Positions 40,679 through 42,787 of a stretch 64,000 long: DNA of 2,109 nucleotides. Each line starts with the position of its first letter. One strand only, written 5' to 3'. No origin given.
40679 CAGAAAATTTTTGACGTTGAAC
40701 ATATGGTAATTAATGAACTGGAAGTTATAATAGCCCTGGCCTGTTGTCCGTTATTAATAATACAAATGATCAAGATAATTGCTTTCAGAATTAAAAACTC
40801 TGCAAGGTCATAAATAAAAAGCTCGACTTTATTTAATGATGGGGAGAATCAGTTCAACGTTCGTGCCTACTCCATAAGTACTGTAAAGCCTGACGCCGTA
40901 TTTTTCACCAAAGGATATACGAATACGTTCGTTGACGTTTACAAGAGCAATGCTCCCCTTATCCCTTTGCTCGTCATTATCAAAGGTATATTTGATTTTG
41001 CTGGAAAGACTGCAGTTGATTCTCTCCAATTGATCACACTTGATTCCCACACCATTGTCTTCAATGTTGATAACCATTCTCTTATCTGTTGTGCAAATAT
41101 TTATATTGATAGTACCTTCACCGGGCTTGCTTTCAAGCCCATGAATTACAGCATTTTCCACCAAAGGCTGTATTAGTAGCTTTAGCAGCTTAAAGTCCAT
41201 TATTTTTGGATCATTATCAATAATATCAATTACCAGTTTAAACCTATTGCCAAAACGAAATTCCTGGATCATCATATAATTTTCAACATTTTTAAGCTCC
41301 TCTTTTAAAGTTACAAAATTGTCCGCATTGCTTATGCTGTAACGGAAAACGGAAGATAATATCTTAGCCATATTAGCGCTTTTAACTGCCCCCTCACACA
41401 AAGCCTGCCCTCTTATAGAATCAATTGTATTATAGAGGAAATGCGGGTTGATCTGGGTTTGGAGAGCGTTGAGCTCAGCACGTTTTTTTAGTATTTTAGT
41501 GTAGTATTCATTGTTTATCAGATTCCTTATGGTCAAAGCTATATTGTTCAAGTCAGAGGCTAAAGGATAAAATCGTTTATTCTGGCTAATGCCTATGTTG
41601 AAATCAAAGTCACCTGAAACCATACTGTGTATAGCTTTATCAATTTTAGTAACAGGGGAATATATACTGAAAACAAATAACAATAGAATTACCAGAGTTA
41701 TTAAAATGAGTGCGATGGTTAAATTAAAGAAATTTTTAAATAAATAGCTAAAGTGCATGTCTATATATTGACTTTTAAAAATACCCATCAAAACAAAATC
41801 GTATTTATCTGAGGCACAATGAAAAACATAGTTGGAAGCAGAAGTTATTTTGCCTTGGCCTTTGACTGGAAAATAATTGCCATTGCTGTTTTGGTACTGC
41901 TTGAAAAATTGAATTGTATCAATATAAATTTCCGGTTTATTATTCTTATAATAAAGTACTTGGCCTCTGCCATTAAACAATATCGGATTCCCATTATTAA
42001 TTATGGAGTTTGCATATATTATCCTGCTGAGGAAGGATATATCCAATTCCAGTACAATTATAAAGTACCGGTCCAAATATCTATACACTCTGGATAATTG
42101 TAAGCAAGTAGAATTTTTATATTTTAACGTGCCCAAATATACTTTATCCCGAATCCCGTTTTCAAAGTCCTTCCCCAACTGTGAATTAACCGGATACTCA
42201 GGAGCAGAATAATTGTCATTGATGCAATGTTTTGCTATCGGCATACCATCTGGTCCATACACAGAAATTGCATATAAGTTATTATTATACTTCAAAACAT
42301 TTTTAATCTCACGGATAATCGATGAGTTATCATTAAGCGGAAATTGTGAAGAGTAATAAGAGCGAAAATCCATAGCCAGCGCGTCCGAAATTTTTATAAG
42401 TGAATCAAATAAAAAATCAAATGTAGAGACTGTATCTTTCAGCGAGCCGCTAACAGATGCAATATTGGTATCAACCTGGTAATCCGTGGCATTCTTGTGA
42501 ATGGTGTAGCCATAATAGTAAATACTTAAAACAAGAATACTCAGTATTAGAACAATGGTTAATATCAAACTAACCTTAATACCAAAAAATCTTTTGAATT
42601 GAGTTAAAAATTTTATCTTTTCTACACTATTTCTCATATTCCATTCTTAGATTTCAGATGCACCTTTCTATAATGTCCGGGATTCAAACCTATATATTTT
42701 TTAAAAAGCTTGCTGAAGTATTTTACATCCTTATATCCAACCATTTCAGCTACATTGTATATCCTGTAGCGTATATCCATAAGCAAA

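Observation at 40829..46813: Catalytically dead half-ABC ATPase encoded as the first gene of a YesN/YesM two-component operon, divergent from the cognate CUT2 sugar ABC transporter: candidate transporter-coupled three-component sensor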

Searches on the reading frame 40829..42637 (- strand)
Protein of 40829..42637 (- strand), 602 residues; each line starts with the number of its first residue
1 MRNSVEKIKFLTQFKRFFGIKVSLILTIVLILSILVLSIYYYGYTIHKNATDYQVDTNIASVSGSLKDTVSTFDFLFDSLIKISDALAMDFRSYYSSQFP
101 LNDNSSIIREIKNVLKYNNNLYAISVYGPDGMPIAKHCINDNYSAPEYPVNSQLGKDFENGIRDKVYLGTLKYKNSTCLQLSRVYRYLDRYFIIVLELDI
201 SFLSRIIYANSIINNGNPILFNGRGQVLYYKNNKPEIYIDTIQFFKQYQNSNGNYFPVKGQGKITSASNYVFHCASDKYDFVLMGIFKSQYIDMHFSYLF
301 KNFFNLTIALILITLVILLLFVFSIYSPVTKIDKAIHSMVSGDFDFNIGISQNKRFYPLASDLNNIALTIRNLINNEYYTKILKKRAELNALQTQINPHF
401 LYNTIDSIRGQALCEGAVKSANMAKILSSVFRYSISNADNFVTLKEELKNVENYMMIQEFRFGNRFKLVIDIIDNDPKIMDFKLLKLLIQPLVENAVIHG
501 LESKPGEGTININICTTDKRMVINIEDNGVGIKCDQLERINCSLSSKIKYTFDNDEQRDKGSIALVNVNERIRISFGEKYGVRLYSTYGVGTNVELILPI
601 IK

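Call 3: search_protein_families(library=pfam, proteins=[window:40829-42637:-], max_evalue=0.01)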
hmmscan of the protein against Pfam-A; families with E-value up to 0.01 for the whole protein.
window:40829-42637:- (602 aa): 2 families
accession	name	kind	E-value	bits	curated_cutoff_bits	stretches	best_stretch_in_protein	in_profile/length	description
PF06580.19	His_kinase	-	1.6e-25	89.6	25.2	1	387-466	1-81/81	Histidine kinase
PF02518.31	HATPase_c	-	3.8e-10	40.6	26.4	1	482-599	3-108/111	Histidine kinase-, DNA gyrase B-, and HSP90-like ATPase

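Call 4: search_protein_families(library=ncbifam, proteins=[window:40829-42637:-], max_evalue=0.01)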
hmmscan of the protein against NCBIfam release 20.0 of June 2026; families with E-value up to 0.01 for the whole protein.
window:40829-42637:- (602 aa): 27 families (the best 25 are shown)
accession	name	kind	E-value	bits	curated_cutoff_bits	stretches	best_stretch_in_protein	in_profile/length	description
NF007837.0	PRK10549.1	equivalog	3.5e-09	35.9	603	1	311-540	174-404/466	envelope stress sensor histidine kinase BaeS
NF012163.2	BaeS_SmeS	equivalog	1.6e-08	33.9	500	1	303-540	166-404/457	sensor histidine kinase efflux regulator BaeS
TIGR01925.2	spIIAB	equivalog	2.7e-07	30.6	135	1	474-533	27-85/137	anti-sigma F factor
NF007007.0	PRK09470.1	equivalog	3.2e-07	29.6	486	1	254-374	122-242/463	envelope stress sensor histidine kinase CpxA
NF033092.0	HK_WalK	equivalog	1.5e-06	27.1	725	1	481-540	485-540/594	cell wall metabolism sensor histidine kinase WalK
NF041735.1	hist_kin_RppB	equivalog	3.9e-06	25.9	400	1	492-540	337-385/438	two-component system sensor histidine kinase RppB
NF033093.1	HK_VicK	exception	3.9e-06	25.8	680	1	492-565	333-401/448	cell wall metabolism sensor histidine kinase VicK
NF047405.1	SensHisKinSapS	equivalog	4.7e-06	26.2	550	1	466-601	208-334/341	two-component system sensor histidine kinase SapS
NF046044.1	PnpS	equivalog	7.2e-06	25.3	400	1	477-540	278-337/390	two-component system histidine kinase PnpS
TIGR02966.1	phoR_proteo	equivalog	2e-05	23.8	334.2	1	436-540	183-281/333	phosphate regulon sensor histidine kinase PhoR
NF007898.0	PRK10604.1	equivalog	3e-05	23.4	478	1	472-540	306-369/433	two-component system sensor histidine kinase RstB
NF007004.0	PRK09467.1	equivalog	3.3e-05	22.9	415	1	486-540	336-384/440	two-component system sensor histidine kinase EnvZ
NF008025.0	PRK10755.1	equivalog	4.1e-05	22.4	314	1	481-540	250-305/362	two-component system sensor histidine kinase PmrB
NF049962.1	HisKinFlgSCampy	equivalog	9.2e-05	21.5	600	1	444-537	202-292/338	fla regulon two-component system sensor histidine kinase FlgS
NF007664.1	PRK10337.1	equivalog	0.00014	20.7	475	1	291-540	145-393/442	quorum sensing histidine kinase QseC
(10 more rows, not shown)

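Call 16: find_related_loci(query=window:40829-42637:-, collection=genome_contigs, flank=10000)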
Query window:40829-42637:- (602 aa) in genome_contigs; peptide patterns used: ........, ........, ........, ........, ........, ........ (x = any residue, [..] = any of these).
50 stretches matched a pattern, but none encodes a relative of the query by tblastn (E <= 1e-3).

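Call 17: find_homologous_proteins(query=window:40829-42637:-, max_evalue=1e-20)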
Query window:40829-42637:- (602 aa): 2984 proteins with E <= 1e-20 among 8000 candidates; the best 120 are listed.
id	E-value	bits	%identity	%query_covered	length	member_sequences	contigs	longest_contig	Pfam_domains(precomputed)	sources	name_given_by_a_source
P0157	0.0e+0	1324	100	100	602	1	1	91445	PF02518.32,PF06580.20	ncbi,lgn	-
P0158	2.3e-98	348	35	99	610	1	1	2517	PF02518.32,PF06580.20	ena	-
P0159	2.8e-95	338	56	49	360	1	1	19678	PF02518.32,PF06580.20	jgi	-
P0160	3.3e-95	338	34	97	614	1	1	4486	PF02518.32,PF06580.20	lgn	-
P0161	8.6e-95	337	36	98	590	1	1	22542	PF02518.32,PF06580.20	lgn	-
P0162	7.1e-93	330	45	68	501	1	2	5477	PF02518.32,PF06580.20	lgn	-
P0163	1.1e-86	310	50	48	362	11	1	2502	PF02518.32,PF06580.20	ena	-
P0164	2.6e-86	309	42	67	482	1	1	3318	PF02518.32,PF06580.20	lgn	-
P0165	1.8e-85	306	51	48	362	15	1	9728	PF00672.31,PF02518.32,PF06580.20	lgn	-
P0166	1.8e-85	306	49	50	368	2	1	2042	PF02518.32,PF06580.20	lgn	-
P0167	1.5e-83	300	49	50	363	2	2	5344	PF02518.32,PF06580.20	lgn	-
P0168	4.8e-83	298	48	49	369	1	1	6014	PF02518.32,PF06580.20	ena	-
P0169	2.4e-81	292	49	48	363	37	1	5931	PF02518.32,PF06580.20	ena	-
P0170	6.1e-81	291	41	67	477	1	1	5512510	PF02518.32,PF06580.20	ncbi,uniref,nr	ncbi:histidine kinase [Petroclostridium sp. X23]|uniref:sensor histidine kinase n=1 Tax=Petroclostri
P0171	1.1e-80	290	39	71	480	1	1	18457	PF02518.32,PF06580.20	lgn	-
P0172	1.4e-80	290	45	53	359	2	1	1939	PF02518.32,PF06580.20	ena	-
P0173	4.6e-80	288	33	99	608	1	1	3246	PF02518.32,PF06580.20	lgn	-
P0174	1.4e-79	286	44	57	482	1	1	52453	PF02518.32,PF06580.20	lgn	-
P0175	3.9e-79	285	47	54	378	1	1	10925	PF02518.32,PF06580.20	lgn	-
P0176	1.8e-78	283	32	99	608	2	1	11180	PF02518.32,PF06580.20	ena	-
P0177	1.8e-78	283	45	55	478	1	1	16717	PF02518.32,PF06580.20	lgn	-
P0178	2.6e-78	282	46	51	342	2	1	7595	PF02518.32,PF06580.20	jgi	jgi:Predicted signal transduction protein with a C-terminal ATPase domain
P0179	4.0e-78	282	48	47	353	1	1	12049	PF02518.32,PF06580.20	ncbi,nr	ncbi:MAG: sensor histidine kinase [Clostridia bacterium]|nr:sensor histidine kinase [Clostridia bact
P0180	7.3e-78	281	46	56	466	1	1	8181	PF02518.32,PF06580.20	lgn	-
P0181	7.6e-78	281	47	49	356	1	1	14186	PF02518.32,PF06580.20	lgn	-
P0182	1.7e-77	280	32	99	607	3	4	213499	PF02518.32,PF06580.20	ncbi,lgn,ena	-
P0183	2.1e-77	279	45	56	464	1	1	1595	PF02518.32,PF06580.20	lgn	-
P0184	6.1e-77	278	37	68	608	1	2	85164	PF02518.32,PF06580.20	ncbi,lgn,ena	-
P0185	6.3e-77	278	38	69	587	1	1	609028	PF02518.32,PF06580.20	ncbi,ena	-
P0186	6.8e-77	278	34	83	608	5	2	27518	PF02518.32,PF06580.20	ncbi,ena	-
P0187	1.5e-76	276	45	53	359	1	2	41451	PF02518.32,PF06580.20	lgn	-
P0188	1.8e-76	276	34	83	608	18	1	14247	PF02518.32,PF06580.20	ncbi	-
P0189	2.4e-76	276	32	99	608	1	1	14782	PF02518.32,PF06580.20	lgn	-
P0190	6.8e-76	274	43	59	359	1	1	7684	PF02518.32,PF06580.20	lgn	-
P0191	7.6e-76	274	42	57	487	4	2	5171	PF02518.32,PF06580.20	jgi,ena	-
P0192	9.8e-76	274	32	99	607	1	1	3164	PF02518.32,PF06580.20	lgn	-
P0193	9.8e-76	274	48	49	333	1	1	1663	PF02518.32,PF06580.20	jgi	jgi:two-component system sensor histidine kinase YesM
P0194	1.0e-75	274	36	68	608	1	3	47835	PF02518.32,PF06580.20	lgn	-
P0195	1.8e-75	273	35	84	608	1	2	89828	PF02518.32,PF06580.20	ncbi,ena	-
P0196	1.8e-75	273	31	99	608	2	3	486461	PF02518.32,PF06580.20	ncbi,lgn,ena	-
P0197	2.1e-75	273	48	49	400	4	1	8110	PF02518.32,PF06580.20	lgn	-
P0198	2.2e-75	273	31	100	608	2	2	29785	PF02518.32,PF06580.20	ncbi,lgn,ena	-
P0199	4.2e-75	272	43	59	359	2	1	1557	PF02518.32,PF06580.20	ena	-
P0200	6.8e-75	271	45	49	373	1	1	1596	PF02518.32,PF06580.20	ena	-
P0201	3.5e-74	269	46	49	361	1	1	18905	PF02518.32,PF06580.20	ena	-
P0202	3.6e-74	269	31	99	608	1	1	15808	PF02518.32,PF06580.20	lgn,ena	-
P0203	3.6e-74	269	31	99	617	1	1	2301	PF02518.32,PF06580.20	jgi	jgi:sensor histidine kinase YesM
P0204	8.1e-74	267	44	51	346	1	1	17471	PF02518.32,PF06580.20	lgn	-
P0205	8.8e-74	267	38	69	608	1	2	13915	PF02518.32,PF06580.20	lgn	-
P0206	2.8e-73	266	47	49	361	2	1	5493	PF02518.32,PF06580.20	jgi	-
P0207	4.1e-73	265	46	47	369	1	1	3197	PF02518.32,PF06580.20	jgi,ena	-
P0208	5.9e-73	265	42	58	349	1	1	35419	PF02518.32,PF06580.20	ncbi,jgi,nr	ncbi:MAG: sensor histidine kinase [Clostridiales Family XIII bacterium]|jgi:two-component system sen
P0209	1.3e-72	263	46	49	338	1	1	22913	PF02518.32,PF06580.20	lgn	-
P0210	7.6e-72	261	44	47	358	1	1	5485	PF02518.32,PF06580.20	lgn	-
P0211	1.9e-71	260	41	55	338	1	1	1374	PF02518.32,PF06580.20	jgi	jgi:sensor histidine kinase YesM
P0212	3.9e-71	259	45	49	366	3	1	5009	PF02518.32,PF06580.20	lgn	-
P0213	9.2e-71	257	38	68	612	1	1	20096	PF02518.32,PF06580.20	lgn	-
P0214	2.0e-70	256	38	69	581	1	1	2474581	PF02518.32,PF06580.20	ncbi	-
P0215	2.8e-70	256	46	49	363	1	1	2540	PF02518.32,PF06580.20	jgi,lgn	-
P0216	3.3e-70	255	46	49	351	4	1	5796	PF02518.32,PF06580.20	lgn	-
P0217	5.3e-70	255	44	50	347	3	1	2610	PF02518.32,PF06580.20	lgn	-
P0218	1.2e-69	254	45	50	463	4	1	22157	PF02518.32,PF06580.20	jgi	-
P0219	1.3e-69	254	36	65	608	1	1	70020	PF02518.32,PF06580.20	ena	-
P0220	2.9e-69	252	37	65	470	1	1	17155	PF02518.32,PF06580.20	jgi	jgi:sensor histidine kinase YesM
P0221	3.0e-68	249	44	48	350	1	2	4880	PF02518.32,PF06580.20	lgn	-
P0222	8.4e-68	248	45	48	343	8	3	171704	PF02518.32,PF06580.20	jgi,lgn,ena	-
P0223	2.6e-67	246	44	49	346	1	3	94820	PF02518.32,PF06580.20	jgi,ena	-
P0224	2.6e-67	246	45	49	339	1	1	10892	PF02518.32,PF06580.20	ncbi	-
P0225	4.1e-67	245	47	47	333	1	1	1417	PF02518.32,PF06580.20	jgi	jgi:two-component system sensor histidine kinase YesM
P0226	1.2e-66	244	44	49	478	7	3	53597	PF02518.32,PF06580.20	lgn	-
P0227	3.0e-66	242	42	50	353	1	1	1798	PF02518.32,PF06580.20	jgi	jgi:two-component system sensor histidine kinase YesM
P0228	1.0e-65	241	44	49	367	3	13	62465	PF02518.32,PF06580.20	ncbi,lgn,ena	-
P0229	9.6e-65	237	45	49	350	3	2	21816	PF02518.32,PF06580.20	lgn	-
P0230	2.9e-64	236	41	49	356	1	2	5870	PF02518.32,PF06580.20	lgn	-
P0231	3.6e-64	236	46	46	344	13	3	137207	PF02518.32,PF06580.20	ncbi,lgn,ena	-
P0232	5.8e-63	232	42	49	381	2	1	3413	PF02518.32,PF06580.20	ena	-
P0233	2.1e-62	230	42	47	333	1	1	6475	PF02518.32,PF06580.20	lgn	-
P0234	2.3e-62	230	42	51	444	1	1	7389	PF02518.32,PF06580.20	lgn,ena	-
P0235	1.8e-61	227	42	50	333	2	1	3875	PF02518.32,PF06580.20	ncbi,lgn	-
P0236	4.7e-61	225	40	49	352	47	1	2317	PF02518.32,PF06580.20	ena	-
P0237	1.3e-60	224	44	49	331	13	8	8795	PF02518.32,PF06580.20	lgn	-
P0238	1.8e-60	223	41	51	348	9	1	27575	PF02518.32,PF06580.20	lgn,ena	-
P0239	5.0e-60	222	45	45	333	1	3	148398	PF02518.32,PF06580.20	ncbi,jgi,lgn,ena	jgi:two-component system sensor histidine kinase YesM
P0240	5.6e-60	222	40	48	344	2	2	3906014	PF02518.32,PF06580.20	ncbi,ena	-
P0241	9.3e-60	221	46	38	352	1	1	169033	PF02518.32,PF06580.20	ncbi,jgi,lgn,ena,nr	ncbi:MAG: signal transduction histidine kinase, LytS [Oscillospiraceae bacterium]|nr:signal transduc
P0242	1.4e-59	220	42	48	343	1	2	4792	PF02518.32,PF06580.20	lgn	-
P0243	1.7e-59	220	40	49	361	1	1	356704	PF02518.32,PF06580.20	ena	-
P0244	2.0e-59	220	43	40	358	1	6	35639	PF02518.32,PF06580.20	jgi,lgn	jgi:two-component system sensor histidine kinase YesM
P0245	2.1e-59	220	39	48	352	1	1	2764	PF02518.32,PF06580.20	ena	-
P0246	2.5e-59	220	40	47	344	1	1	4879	PF02518.32,PF06580.20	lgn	-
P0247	2.6e-59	219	40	47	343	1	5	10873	PF02518.32,PF06580.20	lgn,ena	-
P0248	2.8e-59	219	48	40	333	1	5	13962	PF02518.32,PF06580.20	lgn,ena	-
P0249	3.2e-59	219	39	48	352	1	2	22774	PF02518.32,PF06580.20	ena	-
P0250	3.6e-59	219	39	48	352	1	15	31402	PF02518.32,PF06580.20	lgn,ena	-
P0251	4.3e-59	219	41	46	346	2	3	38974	PF02518.32,PF06580.20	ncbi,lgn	-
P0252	4.9e-59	219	42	49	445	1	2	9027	PF02518.32,PF06580.20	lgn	-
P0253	6.8e-59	218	38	49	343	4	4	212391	PF02518.32,PF06580.20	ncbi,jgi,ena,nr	ncbi:MAG TPA: sensor histidine kinase [Eubacteriales bacterium]|nr:sensor histidine kinase [Eubacter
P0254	1.1e-58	217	41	46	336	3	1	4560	PF02518.32,PF06580.20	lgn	-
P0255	1.3e-58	217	49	37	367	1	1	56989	PF02518.32,PF06580.20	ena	-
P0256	2.3e-58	216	38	50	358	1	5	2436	PF02518.32,PF06580.20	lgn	-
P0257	2.9e-58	216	42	51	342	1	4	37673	PF02518.32,PF06580.20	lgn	-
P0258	3.7e-58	216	35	70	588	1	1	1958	PF02518.32,PF06580.20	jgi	jgi:sensor histidine kinase YesM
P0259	3.7e-58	216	41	51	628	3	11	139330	PF00672.31,PF02743.25,PF02518.32,PF06580.20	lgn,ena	-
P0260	4.0e-58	216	41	49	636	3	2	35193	PF00672.31,PF02743.25,PF02518.32,PF06580.20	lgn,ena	-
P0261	4.1e-58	216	41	48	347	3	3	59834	PF02518.32,PF06580.20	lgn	-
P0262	4.8e-58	215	43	48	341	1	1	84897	PF02518.32,PF06580.20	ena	-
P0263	6.3e-58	215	48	37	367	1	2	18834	PF02518.32,PF06580.20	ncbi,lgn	-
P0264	6.8e-58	215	41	49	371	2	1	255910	PF02518.32,PF06580.20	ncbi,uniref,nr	ncbi:sensor histidine kinase [Lacrimispora sp. NSJ-141]|uniref:histidine kinase n=1 Tax=Lientehia ho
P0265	1.0e-57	214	42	48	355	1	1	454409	PF02518.32,PF06580.20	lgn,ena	-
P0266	1.0e-57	214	39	56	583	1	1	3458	PF02518.32,PF06580.20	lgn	-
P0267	1.3e-57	214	40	47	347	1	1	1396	PF02518.32,PF06580.20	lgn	-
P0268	1.9e-57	213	39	50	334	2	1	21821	PF02518.32,PF06580.20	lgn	-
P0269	3.4e-57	213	41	47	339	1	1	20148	PF02518.32,PF06580.20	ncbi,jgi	-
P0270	3.7e-57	212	37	56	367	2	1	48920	PF02518.32,PF06580.20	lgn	-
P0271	4.6e-57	212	45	40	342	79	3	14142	PF02518.32,PF06580.20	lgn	-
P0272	6.3e-57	212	39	49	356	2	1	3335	PF02518.32,PF06580.20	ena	-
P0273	7.6e-57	211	49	37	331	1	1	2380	PF02518.32,PF06580.20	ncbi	-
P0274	9.5e-57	211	46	38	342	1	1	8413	PF02518.32,PF06580.20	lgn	-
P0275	1.0e-56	211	40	49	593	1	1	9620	PF00672.31,PF02743.25,PF02518.32,PF06580.20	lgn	-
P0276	1.1e-56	211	49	37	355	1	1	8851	PF02518.32,PF06580.20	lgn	-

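Call 18: find_encoding_contigs(protein=P0161, flank=8000, max_places=2)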
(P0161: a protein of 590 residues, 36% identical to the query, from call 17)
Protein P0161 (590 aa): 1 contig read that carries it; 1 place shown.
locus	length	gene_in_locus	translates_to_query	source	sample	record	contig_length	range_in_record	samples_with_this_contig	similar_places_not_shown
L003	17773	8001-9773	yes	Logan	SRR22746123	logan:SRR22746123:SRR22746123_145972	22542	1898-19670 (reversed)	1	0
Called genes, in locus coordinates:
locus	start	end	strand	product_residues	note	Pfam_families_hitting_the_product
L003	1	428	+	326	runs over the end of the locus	PF02653:BPD_transp_2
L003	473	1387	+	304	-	PF01261:AP_endonuc_2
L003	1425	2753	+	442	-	PF00349:Hexokinase_1, PF03727:Hexokinase_2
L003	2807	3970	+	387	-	PF07690:MFS_1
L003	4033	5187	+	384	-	PF01408:GFO_IDH_MocA, PF22725:GFO_IDH_MocA_C3, PF02894:GFO_IDH_MocA_C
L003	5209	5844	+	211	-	PF02607:B12-binding_2, PF02310:B12-binding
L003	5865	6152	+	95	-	PF03992:ABM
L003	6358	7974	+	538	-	PF00072:Response_reg, PF12833:HTH_18, PF00165:HTH_AraC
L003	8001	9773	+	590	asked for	PF06580:His_kinase, PF02518:HATPase_c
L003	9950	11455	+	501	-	PF00005:ABC_tran, PF13304:AAA_21 (faint), PF00005:ABC_tran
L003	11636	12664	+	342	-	PF08240:ADH_N, PF00107:ADH_zinc_N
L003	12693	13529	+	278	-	PF01261:AP_endonuc_2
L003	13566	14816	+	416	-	PF13407:Peripla_BP_4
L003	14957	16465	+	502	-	PF00005:ABC_tran, PF09818:ABC_ATPase (faint), PF13304:AAA_21 (faint), PF00005:ABC_tran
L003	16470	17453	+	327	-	PF02653:BPD_transp_2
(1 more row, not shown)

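Call 19: find_encoding_contigs(protein=P0159, flank=8000, max_places=2)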
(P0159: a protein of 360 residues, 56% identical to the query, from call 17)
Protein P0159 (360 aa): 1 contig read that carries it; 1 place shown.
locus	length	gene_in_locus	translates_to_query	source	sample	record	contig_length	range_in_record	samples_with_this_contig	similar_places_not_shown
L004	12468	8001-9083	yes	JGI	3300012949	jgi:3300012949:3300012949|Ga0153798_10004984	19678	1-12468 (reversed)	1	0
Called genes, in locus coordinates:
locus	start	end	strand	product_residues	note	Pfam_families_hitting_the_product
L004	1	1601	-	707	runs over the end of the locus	-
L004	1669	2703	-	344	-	PF00532:Peripla_BP_1, PF13407:Peripla_BP_4, PF13377:Peripla_BP_3 (weak)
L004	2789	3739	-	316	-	PF02653:BPD_transp_2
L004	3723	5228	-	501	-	PF00005:ABC_tran, PF13304:AAA_21 (faint), PF00005:ABC_tran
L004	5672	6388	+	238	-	PF00005:ABC_tran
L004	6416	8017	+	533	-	PF00072:Response_reg, PF12833:HTH_18, PF00165:HTH_AraC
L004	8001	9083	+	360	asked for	PF06580:His_kinase, PF02518:HATPase_c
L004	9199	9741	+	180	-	PF14277:DUF4364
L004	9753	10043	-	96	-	PF01985:CRS1_YhbY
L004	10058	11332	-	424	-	PF01018:GTP1_OBG, PF02421:FeoB_N, PF01926:MMR_HSR1, PF09269:DUF1967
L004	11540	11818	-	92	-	PF01016:Ribosomal_L27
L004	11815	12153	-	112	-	PF04327:Peptidase_Prp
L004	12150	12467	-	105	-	?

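Call 20: find_encoding_contigs(protein=P0182, flank=8000, max_places=2)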
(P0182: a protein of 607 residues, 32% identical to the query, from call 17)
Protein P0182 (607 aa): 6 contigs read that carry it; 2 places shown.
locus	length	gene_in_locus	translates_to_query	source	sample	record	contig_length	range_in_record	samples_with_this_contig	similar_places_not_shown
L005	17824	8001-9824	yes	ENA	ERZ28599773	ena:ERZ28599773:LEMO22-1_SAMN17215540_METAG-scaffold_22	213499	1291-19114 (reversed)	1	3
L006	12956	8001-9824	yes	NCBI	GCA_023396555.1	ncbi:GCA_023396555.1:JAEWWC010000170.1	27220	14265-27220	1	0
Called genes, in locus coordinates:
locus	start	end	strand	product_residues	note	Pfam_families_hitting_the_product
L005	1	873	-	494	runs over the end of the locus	PF03193:RsgA_GTPase (faint), PF00005:ABC_tran, PF13304:AAA_21 (faint), PF00005:ABC_tran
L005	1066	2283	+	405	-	PF00165:HTH_AraC (weak), PF12833:HTH_18, PF00165:HTH_AraC (weak), PF00989:PAS, PF08448:PAS_4, PF13188:PAS_8 (weak), PF13426:PAS_9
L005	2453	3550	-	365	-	PF01408:GFO_IDH_MocA, PF21252:Glyco_hydro_109_C (faint), PF22725:GFO_IDH_MocA_C3 (weak)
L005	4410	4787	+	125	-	PF00190:Cupin_1 (weak), PF16867:DMSP_lyase (weak), PF01050:MannoseP_isomer (weak), PF05899:Cupin_3 (weak), PF02311:AraC_binding (weak), PF07883:Cupin_2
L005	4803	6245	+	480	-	PF00171:Aldedh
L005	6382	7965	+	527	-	PF00072:Response_reg, PF17853:GGDEF_2 (weak), PF12833:HTH_18, PF00165:HTH_AraC (weak)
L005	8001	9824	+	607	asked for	PF06580:His_kinase, PF02518:HATPase_c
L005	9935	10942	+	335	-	PF00532:Peripla_BP_1, PF13407:Peripla_BP_4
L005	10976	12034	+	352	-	PF14486:DUF4432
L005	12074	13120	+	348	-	PF08240:ADH_N, PF00107:ADH_zinc_N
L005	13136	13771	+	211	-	PF04199:Cyclase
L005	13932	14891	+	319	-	PF02653:BPD_transp_2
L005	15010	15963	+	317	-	PF00701:DHDPS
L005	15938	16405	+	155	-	PF02502:LacAB_rpiB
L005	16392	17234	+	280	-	PF00456:Transketolase_N, PF13292:DXP_synthase_N (weak), PF09364:XFP_N (faint), PF00676:E1_dh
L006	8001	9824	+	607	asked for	PF06580:His_kinase, PF02518:HATPase_c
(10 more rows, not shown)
